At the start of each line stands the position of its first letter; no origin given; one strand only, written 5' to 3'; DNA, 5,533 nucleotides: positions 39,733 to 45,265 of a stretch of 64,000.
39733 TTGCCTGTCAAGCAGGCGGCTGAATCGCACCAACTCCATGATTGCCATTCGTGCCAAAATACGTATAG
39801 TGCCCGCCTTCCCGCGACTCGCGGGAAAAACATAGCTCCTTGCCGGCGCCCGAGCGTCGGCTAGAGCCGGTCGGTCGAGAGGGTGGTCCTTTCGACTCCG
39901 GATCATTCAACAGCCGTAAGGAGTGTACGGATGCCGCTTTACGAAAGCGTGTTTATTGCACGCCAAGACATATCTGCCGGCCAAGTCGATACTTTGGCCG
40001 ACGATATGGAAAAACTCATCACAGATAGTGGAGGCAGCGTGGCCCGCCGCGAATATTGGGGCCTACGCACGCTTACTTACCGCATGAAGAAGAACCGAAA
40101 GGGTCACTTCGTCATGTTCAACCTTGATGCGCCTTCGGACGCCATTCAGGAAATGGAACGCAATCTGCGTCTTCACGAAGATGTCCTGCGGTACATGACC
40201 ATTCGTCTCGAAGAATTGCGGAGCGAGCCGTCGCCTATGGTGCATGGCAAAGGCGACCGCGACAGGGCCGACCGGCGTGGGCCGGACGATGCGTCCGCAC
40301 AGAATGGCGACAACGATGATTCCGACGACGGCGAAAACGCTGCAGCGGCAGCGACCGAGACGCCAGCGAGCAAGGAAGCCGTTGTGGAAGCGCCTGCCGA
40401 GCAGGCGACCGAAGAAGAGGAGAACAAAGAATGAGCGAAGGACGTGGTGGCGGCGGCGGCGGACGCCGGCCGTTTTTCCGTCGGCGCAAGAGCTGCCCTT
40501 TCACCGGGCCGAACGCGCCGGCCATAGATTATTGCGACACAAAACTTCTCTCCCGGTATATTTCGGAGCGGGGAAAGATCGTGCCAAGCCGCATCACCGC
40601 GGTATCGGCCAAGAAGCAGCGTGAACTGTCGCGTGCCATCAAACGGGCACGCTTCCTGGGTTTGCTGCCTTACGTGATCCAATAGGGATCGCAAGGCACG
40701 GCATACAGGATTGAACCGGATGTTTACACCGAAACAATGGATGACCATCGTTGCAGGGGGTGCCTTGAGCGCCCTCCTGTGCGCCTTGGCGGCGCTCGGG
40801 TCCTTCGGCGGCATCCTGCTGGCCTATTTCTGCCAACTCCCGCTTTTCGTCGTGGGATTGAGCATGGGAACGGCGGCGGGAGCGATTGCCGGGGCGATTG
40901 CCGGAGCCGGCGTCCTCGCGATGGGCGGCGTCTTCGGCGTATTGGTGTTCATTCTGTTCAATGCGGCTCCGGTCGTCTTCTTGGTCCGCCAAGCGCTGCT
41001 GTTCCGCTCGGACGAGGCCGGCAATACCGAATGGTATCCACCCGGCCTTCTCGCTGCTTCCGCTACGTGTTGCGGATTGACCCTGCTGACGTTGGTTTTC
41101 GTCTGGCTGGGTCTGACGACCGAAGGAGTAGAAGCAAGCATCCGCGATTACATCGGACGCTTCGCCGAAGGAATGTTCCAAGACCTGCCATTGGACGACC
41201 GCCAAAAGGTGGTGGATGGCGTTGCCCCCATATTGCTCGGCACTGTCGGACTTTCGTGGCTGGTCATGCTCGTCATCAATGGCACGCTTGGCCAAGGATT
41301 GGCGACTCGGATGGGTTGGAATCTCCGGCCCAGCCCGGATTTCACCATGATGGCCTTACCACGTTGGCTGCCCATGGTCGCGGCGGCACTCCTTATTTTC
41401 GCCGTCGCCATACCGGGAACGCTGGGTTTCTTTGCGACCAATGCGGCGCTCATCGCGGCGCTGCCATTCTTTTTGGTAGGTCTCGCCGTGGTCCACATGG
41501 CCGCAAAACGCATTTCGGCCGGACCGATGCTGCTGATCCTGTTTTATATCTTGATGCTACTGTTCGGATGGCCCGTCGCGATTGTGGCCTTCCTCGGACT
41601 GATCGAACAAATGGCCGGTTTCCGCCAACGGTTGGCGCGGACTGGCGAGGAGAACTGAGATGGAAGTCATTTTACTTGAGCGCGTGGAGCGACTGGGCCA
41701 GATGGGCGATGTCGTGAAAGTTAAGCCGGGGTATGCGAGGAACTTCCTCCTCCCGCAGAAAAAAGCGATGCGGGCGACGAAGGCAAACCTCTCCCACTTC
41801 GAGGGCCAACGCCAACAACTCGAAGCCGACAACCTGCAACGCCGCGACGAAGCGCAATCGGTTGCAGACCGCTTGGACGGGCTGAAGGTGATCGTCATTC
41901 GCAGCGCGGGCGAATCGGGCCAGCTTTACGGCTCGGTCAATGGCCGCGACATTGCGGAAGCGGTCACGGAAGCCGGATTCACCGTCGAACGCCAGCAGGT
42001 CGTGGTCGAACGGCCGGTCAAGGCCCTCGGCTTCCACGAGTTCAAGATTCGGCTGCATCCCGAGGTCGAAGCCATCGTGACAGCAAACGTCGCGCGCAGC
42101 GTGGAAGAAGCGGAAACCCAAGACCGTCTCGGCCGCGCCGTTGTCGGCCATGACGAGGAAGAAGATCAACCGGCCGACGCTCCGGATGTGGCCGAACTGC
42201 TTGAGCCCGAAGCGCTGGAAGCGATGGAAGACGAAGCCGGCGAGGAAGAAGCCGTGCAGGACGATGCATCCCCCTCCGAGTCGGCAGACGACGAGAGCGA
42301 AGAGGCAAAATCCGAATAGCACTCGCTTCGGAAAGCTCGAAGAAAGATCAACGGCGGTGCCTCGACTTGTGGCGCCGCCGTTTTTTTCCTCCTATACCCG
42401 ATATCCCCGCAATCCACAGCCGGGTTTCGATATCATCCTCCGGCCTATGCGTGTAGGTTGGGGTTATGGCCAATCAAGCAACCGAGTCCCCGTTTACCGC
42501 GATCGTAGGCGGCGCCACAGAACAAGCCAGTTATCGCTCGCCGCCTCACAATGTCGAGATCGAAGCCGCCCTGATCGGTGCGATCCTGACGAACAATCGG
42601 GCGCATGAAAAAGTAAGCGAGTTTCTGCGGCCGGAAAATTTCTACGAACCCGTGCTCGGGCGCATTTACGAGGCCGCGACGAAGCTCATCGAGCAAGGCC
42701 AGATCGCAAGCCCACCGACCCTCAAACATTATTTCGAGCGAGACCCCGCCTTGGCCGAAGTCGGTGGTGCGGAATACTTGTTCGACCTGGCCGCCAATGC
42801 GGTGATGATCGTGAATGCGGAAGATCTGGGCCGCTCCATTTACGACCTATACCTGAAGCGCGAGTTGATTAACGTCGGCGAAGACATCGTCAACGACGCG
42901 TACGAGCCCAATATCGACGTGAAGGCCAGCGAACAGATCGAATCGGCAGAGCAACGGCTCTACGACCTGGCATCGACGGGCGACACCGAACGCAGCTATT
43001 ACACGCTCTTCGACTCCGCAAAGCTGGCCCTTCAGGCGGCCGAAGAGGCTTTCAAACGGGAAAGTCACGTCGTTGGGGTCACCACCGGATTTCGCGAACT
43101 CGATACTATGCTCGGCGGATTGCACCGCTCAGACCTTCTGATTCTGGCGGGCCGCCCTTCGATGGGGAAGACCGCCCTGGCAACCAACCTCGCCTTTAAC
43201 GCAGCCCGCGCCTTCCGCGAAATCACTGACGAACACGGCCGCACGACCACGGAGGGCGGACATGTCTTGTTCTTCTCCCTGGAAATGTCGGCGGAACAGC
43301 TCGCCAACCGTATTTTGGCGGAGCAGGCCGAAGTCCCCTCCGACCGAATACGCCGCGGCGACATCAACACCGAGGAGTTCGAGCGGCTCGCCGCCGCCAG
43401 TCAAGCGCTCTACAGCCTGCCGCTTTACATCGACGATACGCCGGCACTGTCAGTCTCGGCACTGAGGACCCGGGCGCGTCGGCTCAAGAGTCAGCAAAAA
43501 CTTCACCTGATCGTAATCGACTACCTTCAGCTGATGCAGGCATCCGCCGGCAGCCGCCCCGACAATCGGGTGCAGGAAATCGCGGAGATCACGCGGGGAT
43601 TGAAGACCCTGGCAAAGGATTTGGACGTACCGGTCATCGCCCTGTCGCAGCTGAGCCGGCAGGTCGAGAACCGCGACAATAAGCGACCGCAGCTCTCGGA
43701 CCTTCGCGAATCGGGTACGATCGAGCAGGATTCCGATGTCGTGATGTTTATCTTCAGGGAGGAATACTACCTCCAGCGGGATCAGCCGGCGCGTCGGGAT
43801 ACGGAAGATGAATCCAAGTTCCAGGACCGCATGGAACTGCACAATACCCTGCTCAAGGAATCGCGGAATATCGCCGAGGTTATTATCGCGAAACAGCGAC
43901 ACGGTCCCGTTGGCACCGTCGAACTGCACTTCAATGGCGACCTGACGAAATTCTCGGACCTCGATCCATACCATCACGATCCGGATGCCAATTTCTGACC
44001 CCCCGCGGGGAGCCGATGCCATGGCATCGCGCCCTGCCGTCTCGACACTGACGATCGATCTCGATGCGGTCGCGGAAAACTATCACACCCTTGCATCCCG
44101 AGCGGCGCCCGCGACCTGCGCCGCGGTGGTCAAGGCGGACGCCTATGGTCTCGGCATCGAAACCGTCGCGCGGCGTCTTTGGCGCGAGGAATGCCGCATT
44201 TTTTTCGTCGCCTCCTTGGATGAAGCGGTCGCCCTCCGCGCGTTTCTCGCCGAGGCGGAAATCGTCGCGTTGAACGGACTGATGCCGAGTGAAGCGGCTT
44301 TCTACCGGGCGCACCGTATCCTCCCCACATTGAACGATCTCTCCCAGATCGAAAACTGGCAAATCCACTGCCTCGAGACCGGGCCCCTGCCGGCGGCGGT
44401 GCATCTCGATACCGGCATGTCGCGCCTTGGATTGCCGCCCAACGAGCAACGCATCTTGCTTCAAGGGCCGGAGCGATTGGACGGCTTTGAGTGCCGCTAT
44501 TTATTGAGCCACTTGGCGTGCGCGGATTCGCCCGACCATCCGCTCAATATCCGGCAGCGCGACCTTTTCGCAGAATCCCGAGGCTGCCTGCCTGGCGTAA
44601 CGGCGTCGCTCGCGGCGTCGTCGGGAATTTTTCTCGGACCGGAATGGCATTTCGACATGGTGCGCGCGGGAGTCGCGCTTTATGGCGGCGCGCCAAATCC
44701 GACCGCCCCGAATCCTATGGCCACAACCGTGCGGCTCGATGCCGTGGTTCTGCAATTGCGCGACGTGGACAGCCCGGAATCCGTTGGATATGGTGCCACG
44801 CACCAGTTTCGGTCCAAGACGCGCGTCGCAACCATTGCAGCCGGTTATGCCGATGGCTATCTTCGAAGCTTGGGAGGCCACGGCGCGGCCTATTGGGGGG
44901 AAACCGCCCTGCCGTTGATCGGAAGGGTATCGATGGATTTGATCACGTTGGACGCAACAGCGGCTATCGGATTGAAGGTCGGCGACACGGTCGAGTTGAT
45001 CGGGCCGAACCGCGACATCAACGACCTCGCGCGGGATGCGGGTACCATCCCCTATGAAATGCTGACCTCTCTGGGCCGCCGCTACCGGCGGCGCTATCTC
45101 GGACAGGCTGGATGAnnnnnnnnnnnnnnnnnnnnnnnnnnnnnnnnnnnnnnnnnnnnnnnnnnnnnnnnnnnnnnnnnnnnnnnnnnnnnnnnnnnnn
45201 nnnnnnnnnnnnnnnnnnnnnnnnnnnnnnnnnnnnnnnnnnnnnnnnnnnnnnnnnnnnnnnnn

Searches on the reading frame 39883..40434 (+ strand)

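Call 38: search_protein_families(library=pfam, proteins=[window:39883-40434:+], max_evalue=0.001)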
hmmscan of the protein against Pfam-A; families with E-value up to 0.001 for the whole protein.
window:39883-40434:+ (183 aa): 1 family
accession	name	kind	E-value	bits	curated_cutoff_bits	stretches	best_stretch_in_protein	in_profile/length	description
PF01250.22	Ribosomal_S6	-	1.5e-28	99.2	27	1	20-108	2-90/90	Ribosomal protein S6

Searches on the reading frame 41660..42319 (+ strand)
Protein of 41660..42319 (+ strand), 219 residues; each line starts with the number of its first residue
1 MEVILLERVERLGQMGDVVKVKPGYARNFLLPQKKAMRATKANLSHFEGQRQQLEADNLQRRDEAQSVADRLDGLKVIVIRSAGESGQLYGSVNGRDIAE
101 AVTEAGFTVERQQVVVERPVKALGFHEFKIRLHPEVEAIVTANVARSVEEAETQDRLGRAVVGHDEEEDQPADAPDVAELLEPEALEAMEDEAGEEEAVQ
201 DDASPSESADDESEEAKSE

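Call 79: search_protein_families(library=pfam, proteins=[window:41660-42319:+], max_evalue=0.00001)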
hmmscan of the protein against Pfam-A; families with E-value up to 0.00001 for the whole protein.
window:41660-42319:+ (219 aa): 2 families
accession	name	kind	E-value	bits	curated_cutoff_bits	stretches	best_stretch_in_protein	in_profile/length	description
PF01281.25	Ribosomal_L9_N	-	1.8e-23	82.3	20.7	1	1-47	1-47/47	Ribosomal protein L9, N-terminal domain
PF03948.19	Ribosomal_L9_C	-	2.7e-23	82.6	23.2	1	64-145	2-85/86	Ribosomal protein L9, C-terminal domain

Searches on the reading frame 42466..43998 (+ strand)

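Call 78: search_protein_families(library=pfam, proteins=[window:42466-43998:+], max_evalue=0.00001)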
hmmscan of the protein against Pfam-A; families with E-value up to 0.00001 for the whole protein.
window:42466-43998:+ (510 aa): 3 families
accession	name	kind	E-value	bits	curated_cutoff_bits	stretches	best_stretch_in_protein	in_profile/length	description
PF03796.21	DnaB_C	-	6.3e-105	350.6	27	1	204-498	1-255/255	DnaB-like helicase C terminal domain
PF00772.26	DnaB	-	6.8e-25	87.5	23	1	26-126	2-102/103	DnaB-like helicase N terminal domain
PF13481.12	AAA_25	-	4.3e-17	62.8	27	1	202-396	12-190/195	AAA domain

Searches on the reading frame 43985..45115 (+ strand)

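Call 78: search_protein_families(library=pfam, proteins=[window:43985-45115:+], max_evalue=0.00001)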
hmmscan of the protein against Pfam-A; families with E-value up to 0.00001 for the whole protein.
window:43985-45115:+ (376 aa): 2 families
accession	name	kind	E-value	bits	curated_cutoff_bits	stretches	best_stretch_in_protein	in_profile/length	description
PF01168.26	Ala_racemase_N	-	4.1e-55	187.3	24.1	1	24-237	1-220/220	Alanine racemase, N-terminal domain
PF00842.27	Ala_racemase_C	-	2.8e-35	121.1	25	1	249-371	2-127/127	Alanine racemase, C-terminal domain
